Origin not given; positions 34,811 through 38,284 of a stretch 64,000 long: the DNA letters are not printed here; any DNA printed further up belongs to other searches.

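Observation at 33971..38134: Extracytoplasmic propeller/Y_Y_Y sensor fused to a SpoIIE/PP2C phosphatase, preceded by an unknown secreted protein, with no partner-switching genes nearby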

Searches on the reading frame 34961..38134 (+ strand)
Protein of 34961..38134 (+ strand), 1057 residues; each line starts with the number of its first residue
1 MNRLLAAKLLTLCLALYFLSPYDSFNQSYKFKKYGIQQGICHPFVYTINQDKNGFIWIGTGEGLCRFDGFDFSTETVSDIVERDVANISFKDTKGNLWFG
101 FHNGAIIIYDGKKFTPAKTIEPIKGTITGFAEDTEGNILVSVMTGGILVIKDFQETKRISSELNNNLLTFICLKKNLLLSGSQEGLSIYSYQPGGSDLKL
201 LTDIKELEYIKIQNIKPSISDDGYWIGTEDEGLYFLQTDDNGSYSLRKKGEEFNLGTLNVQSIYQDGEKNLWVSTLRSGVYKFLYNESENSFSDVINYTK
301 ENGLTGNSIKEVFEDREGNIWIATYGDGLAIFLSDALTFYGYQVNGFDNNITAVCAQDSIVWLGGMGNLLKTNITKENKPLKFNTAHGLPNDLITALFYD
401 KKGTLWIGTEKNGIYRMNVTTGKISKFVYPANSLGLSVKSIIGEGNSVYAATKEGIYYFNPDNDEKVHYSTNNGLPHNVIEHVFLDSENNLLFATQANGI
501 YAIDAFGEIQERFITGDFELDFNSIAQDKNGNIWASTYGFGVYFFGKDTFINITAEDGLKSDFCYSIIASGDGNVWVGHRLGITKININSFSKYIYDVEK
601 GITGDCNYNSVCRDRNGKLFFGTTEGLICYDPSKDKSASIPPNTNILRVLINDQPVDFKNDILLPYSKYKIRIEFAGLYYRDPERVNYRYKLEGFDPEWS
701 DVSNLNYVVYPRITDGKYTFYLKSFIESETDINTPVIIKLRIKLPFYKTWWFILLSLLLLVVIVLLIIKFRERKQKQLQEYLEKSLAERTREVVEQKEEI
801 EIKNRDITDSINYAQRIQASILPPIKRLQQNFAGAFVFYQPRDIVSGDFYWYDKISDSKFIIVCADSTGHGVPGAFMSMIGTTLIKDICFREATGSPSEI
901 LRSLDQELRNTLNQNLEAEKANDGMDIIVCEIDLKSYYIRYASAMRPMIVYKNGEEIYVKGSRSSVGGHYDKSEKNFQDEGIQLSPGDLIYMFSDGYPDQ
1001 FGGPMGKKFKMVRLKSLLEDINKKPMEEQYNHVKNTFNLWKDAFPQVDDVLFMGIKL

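Call 5: search_protein_families(library=pfam, proteins=[window:34961-38134:+], max_evalue=0.01)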
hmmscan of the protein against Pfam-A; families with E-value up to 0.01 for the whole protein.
window:34961-38134:+ (1057 aa): 7 families
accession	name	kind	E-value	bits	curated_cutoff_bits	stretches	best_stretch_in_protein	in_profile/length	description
PF07494.17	Reg_prop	-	4.5e-39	127.9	20.4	3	388-410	1-23/24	Two component regulator propeller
PF07228.17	SpoIIE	-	1.6e-19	71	25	1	857-1055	2-189/192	Stage II sporulation protein E (SpoIIE)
PF07495.19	Y_Y_Y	-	6.8e-10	39.2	26.6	1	680-723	2-45/65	Y_Y_Y domain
PF08450.18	SGL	-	2.4e-08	34.3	26.3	0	167-328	42-205/246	SMP-30/Gluconolactonase/LRE-like region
PF23748.1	Beta-prop_LRRK2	-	0.00051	19.6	26.9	0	94-147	284-338/359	LRRK2 beta propeller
PF24807.1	WD40_CDC20-Fz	-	0.0017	18.2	200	0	70-159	37-126/292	CDC20/Fizzy WD40 domain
PF24796.1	WDR55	-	0.0018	17.8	200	0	100-190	113-207/296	WDR55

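Call 6: search_protein_families(library=ncbifam, proteins=[window:34961-38134:+], max_evalue=0.01)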
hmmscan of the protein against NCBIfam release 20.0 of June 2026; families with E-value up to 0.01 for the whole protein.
window:34961-38134:+ (1057 aa): 3 families
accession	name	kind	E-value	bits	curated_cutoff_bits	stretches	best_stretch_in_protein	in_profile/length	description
NF038263.1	prot_phos_SiaA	equivalog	3.3e-52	177.9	700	1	777-1055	381-655/658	biofilm regulation protein phosphatase SiaA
NF052228.1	T9SS_PorZ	equivalog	1.2e-15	57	260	3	164-337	479-664/757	type IX secretion system anionic LPS delivery protein PorZ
NF045505.1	RR_RssB_Pseudo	equivalog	3.5e-06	26.3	700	1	791-1000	135-341/394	two-component system response regulator RssB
